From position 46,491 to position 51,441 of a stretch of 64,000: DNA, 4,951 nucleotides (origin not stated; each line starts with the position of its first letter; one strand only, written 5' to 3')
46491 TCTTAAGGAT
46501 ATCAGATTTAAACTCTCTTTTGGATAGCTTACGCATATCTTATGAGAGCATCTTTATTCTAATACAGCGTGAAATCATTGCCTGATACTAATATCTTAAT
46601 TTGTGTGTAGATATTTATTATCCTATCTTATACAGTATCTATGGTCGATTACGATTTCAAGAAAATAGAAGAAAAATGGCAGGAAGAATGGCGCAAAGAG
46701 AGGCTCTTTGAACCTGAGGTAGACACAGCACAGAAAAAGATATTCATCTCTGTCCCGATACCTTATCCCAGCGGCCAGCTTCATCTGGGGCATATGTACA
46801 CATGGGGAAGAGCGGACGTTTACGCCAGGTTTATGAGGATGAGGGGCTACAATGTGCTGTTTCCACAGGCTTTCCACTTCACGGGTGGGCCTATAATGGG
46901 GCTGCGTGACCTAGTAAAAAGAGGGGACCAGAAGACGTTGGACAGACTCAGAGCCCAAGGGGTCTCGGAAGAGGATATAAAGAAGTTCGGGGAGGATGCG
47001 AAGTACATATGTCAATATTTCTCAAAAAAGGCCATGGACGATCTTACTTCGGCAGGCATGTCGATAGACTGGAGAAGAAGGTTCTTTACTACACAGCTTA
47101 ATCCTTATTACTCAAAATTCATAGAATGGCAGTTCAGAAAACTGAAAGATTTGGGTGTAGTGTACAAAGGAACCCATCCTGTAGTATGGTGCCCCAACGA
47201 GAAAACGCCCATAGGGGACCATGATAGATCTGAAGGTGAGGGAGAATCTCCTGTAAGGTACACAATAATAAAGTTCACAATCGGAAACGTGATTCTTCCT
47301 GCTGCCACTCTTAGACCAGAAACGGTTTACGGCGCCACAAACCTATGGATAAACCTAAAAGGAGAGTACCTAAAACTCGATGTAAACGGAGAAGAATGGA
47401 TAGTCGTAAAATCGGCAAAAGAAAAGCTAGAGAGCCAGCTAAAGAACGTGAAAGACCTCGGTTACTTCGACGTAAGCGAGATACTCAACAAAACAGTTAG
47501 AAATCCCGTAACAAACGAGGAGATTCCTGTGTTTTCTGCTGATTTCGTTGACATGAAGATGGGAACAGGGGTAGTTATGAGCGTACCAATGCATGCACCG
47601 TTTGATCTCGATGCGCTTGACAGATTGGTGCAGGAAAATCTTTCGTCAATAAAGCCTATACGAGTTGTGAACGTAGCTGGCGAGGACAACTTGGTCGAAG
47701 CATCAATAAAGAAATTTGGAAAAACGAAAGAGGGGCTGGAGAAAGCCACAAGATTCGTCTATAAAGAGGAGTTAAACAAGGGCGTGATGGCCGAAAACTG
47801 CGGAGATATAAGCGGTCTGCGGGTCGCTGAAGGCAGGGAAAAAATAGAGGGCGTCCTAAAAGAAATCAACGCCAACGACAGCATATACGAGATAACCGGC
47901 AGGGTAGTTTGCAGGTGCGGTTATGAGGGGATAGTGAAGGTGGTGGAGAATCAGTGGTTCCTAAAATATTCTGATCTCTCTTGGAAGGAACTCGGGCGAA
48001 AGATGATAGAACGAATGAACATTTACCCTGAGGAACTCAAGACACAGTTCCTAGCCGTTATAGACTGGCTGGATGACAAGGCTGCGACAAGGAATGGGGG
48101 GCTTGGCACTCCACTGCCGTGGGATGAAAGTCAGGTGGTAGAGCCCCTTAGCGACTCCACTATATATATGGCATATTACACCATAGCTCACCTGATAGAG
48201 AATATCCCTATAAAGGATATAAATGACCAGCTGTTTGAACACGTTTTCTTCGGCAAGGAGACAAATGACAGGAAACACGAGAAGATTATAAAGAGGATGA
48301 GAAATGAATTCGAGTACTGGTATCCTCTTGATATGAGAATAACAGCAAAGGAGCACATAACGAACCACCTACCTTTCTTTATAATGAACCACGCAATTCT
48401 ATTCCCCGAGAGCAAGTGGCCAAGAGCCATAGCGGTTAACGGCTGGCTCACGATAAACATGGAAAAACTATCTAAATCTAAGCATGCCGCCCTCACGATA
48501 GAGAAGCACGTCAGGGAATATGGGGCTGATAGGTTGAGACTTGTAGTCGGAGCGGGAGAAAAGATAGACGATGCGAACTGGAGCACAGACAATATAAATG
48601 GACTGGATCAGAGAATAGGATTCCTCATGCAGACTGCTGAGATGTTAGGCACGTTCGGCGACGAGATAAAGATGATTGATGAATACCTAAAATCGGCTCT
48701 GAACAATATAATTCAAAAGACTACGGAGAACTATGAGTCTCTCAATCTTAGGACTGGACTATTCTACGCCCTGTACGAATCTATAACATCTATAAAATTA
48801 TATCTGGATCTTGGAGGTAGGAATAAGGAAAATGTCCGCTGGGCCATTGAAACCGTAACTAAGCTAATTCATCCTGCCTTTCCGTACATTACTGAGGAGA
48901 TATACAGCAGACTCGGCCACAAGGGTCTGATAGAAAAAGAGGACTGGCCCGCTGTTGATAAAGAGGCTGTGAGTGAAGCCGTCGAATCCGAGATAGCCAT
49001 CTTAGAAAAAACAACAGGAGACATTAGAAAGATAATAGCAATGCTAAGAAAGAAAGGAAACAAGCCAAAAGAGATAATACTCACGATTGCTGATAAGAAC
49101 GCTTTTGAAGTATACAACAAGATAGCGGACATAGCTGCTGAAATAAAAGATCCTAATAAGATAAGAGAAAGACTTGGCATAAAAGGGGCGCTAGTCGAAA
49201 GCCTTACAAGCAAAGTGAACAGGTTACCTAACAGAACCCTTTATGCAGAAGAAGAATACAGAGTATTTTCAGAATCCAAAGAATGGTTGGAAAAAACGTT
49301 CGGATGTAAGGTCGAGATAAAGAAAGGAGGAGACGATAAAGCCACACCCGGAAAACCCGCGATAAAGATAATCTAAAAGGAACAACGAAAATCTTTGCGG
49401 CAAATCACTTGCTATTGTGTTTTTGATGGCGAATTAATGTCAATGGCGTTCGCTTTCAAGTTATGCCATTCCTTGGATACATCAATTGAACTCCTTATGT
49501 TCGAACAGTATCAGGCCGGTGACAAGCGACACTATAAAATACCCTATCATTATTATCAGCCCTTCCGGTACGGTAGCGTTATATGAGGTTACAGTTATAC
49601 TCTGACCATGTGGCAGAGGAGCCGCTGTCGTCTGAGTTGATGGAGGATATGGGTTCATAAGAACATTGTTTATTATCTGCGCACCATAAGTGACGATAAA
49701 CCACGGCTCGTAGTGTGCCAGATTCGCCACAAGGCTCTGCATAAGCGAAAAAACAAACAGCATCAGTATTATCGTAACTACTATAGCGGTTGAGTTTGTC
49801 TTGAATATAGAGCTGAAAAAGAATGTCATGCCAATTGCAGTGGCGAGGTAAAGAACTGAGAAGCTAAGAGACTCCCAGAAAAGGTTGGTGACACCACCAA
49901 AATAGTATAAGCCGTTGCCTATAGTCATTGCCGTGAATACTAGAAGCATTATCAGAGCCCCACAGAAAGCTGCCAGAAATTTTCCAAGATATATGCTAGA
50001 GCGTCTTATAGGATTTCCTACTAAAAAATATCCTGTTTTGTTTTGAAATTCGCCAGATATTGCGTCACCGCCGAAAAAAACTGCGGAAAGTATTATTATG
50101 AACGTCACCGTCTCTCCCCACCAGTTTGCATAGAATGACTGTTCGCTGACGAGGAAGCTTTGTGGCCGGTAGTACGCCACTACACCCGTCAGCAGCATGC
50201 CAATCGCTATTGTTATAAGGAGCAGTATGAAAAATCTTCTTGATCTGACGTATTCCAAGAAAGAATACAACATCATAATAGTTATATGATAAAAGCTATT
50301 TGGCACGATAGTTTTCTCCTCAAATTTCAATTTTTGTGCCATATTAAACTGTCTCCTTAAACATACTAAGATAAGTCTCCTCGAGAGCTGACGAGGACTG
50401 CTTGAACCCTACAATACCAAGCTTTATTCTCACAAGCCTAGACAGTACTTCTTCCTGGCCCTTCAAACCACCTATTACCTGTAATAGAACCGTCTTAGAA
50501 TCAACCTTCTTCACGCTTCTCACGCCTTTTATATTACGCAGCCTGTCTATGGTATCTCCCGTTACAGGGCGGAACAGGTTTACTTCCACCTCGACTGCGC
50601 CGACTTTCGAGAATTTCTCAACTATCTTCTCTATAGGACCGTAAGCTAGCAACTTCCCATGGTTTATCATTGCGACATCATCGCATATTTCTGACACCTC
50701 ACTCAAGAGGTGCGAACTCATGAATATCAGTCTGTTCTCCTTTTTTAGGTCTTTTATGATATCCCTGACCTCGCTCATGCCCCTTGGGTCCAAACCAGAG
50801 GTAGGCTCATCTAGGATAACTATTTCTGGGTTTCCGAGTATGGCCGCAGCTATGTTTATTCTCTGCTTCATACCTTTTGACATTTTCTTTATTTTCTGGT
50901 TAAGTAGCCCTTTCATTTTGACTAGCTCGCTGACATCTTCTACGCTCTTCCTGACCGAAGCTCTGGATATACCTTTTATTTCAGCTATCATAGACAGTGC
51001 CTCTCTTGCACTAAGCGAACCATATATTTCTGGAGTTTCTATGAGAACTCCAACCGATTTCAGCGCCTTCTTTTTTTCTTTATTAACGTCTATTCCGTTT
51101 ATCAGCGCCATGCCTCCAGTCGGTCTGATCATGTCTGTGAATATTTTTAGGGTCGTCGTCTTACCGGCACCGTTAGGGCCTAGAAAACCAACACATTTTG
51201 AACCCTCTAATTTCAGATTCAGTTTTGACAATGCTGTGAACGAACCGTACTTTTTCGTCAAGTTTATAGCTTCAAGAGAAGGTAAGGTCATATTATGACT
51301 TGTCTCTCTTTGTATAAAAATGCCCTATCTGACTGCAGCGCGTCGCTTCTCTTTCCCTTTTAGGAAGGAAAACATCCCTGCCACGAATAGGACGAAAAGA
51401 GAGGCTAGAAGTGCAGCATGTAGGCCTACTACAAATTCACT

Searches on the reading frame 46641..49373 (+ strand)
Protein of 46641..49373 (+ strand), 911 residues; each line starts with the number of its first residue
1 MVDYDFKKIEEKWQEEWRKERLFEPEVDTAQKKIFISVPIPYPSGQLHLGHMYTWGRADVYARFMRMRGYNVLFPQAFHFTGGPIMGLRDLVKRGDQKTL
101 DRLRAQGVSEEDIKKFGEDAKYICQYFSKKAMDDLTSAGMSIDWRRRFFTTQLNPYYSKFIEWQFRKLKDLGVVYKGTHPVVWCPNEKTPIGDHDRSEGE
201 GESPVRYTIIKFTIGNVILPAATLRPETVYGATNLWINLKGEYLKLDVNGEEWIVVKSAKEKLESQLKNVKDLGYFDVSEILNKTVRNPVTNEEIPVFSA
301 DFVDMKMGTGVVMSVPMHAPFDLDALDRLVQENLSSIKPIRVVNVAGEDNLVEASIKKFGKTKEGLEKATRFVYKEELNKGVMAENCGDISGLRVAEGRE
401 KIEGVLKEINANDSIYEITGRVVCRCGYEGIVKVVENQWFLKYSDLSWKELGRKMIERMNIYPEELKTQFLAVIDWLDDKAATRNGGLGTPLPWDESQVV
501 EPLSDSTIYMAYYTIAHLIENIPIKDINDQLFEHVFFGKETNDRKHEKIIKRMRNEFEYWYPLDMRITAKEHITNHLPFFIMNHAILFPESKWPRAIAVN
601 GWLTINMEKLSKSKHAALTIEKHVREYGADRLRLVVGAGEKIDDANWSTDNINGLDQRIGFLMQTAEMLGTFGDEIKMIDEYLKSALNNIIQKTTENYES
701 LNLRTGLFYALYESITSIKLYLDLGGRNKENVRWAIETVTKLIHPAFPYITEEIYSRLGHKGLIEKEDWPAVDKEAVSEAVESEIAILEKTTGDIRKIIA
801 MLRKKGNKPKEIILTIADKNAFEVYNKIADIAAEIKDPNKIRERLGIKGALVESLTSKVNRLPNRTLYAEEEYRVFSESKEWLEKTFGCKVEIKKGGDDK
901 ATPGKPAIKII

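Call 21: search_protein_families(library=pfam, proteins=[window:46641-49373:+], max_evalue=0.00001)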
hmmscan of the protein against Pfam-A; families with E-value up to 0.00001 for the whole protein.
window:46641-49373:+ (911 aa): 5 families
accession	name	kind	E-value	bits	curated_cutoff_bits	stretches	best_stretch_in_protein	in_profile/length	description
PF00133.28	tRNA-synt_1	-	4.2e-29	102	22.7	1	12-648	1-414/414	tRNA synthetases class I (I, L, M and V)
PF09334.17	tRNA-synt_1g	-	8.6e-20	71.3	20.1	2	35-85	2-52/391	tRNA synthetases class I (M)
PF08264.19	Anticodon_1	-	2.2e-17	63.7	25.1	1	680-812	1-146/148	Anticodon-binding domain of tRNA ligase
PF13603.12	tRNA-synt_1_2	-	3.4e-10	40.2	25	1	221-324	25-127/185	Leucyl-tRNA synthetase, editing domain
PF01406.26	tRNA-synt_1e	-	3.3e-06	27.1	27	0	595-651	239-295/301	tRNA synthetases class I (C) catalytic domain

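Call 22: find_homologous_proteins(query=window:46641-49373:+, max_evalue=1e-50)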
Query window:46641-49373:+ (911 aa): 5289 proteins with E <= 1e-50 among 8000 candidates; the best 120 are listed.
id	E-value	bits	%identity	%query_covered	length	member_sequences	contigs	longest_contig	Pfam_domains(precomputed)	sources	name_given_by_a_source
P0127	0.0e+0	2087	99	100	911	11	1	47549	PF09334.18,PF01406.26,PF08264.20,PF13603.13,PF00133.29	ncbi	-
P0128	0.0e+0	1743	80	100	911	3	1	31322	PF09334.18,PF01406.26,PF08264.20,PF13603.13,PF00133.29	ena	-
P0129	0.0e+0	1670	76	100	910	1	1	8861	PF09334.18,PF01406.26,PF08264.20,PF13603.13,PF00133.29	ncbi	-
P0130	0.0e+0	1078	50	100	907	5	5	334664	PF09334.18,PF01406.26,PF08264.20,PF13603.13,PF00133.29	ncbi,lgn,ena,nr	ncbi:MAG: leucine--tRNA ligase [Candidatus Parvarchaeota archaeon]|nr:leucine--tRNA ligase [Candidat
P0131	0.0e+0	1074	51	100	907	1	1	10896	PF09334.18,PF01406.26,PF08264.20,PF13603.13,PF00133.29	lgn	-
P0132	0.0e+0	1071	50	100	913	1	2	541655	PF09334.18,PF01406.26,PF08264.20,PF13603.13,PF00133.29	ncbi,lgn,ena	-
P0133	0.0e+0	1067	50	100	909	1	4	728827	PF09334.18,PF01406.26,PF08264.20,PF13603.13,PF00133.29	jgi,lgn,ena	jgi:leucyl-tRNA synthetase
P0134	0.0e+0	1061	50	100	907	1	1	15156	PF09334.18,PF01406.26,PF08264.20,PF13603.13,PF00133.29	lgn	-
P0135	0.0e+0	1051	50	100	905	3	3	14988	PF09334.18,PF08264.20,PF13603.13,PF00133.29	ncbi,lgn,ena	-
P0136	0.0e+0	1046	49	100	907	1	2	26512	PF09334.18,PF01406.26,PF08264.20,PF13603.13,PF00133.29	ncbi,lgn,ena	-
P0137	0.0e+0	1023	49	96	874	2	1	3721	PF09334.18,PF01406.26,PF08264.20,PF13603.13,PF00133.29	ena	-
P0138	0.0e+0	1016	48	100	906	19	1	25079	PF09334.18,PF08264.20,PF13603.13,PF00133.29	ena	-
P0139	0.0e+0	1012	48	100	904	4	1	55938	PF09334.18,PF01406.26,PF08264.20,PF13603.13,PF00133.29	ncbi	-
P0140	4.8e-296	1003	48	100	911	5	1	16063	PF09334.18,PF01406.26,PF08264.20,PF13603.13,PF00133.29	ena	-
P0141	6.4e-295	999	48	100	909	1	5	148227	PF09334.18,PF01406.26,PF08264.20,PF13603.13,PF00133.29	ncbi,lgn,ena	-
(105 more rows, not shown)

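Call 36: find_encoding_contigs(protein=P0130, flank=1000, max_places=2)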
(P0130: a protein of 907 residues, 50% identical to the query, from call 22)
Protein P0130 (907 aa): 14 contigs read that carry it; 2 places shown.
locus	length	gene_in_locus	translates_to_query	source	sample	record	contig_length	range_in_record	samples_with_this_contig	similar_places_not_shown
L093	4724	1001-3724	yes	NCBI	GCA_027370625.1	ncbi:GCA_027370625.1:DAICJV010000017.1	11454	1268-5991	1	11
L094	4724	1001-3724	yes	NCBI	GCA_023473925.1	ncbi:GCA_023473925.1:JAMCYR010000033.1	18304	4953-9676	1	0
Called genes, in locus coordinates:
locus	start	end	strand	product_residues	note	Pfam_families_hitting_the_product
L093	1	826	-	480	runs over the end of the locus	PF00587:tRNA-synt_2b, PF03129:HGTP_anticodon, PF09180:ProRS-C_1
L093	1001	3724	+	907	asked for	PF00133:tRNA-synt_1, PF01406:tRNA-synt_1e (faint), PF09334:tRNA-synt_1g, PF13603:tRNA-synt_1_2 (weak), PF09334:tRNA-synt_1g, PF08264:Anticodon_1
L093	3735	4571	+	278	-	PF25133:TYW2_N_2 (weak), PF02005:TRM, PF02475:TRM5-TYW2_MTfase, PF03602:Cons_hypoth95 (weak), PF05175:MTS, PF06325:PrmA (weak), PF09445:Methyltransf_15, PF13847:Methyltransf_31, +3 more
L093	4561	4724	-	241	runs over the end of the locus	-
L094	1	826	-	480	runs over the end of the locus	PF00587:tRNA-synt_2b, PF03129:HGTP_anticodon, PF09180:ProRS-C_1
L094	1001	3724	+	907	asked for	PF00133:tRNA-synt_1, PF01406:tRNA-synt_1e (faint), PF09334:tRNA-synt_1g, PF13603:tRNA-synt_1_2 (weak), PF09334:tRNA-synt_1g, PF08264:Anticodon_1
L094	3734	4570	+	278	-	PF25133:TYW2_N_2 (weak), PF02005:TRM, PF02475:TRM5-TYW2_MTfase, PF03602:Cons_hypoth95 (weak), PF05175:MTS, PF06325:PrmA (weak), PF09445:Methyltransf_15, PF13847:Methyltransf_31, +3 more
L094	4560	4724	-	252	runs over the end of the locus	-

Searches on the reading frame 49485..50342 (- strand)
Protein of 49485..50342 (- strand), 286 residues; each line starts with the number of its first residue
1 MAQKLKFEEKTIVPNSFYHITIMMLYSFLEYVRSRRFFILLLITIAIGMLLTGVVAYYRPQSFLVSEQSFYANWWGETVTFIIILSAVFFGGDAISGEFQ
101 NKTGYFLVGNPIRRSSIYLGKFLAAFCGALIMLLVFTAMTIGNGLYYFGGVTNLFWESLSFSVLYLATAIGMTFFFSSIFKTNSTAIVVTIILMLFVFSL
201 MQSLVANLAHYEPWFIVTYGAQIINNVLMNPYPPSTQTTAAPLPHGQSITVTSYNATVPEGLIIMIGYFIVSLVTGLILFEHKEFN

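Call 62: search_protein_families(library=pfam, proteins=[window:49485-50342:-], max_evalue=0.0001)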
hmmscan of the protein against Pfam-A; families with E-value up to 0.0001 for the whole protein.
window:49485-50342:- (286 aa): 3 families
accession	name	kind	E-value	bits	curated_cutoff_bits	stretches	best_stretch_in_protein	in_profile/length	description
PF12679.13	ABC2_membrane_2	-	6.7e-17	62.1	27.2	1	27-284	7-282/283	ABC-2 family transporter protein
PF12698.13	ABC2_membrane_3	-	2e-06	27.6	31.6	1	78-277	167-346/347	ABC-2 family transporter protein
PF12730.13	ABC2_membrane_4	-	3.2e-06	27.7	27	1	34-195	12-177/179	ABC-2 family transporter protein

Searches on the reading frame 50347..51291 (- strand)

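Call 62: search_protein_families(library=pfam, proteins=[window:50347-51291:-], max_evalue=0.0001)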
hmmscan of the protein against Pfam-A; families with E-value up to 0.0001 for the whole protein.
window:50347-51291:- (315 aa): 2 families
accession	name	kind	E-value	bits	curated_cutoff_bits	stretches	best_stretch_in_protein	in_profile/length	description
PF00005.33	ABC_tran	-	3.1e-29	102.8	25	1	21-165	1-137/137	ABC transporter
PF13304.12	AAA_21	-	3.1e-15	57.5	27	1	112-196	212-300/304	AAA domain, putative AbiEii toxin, Type IV TA system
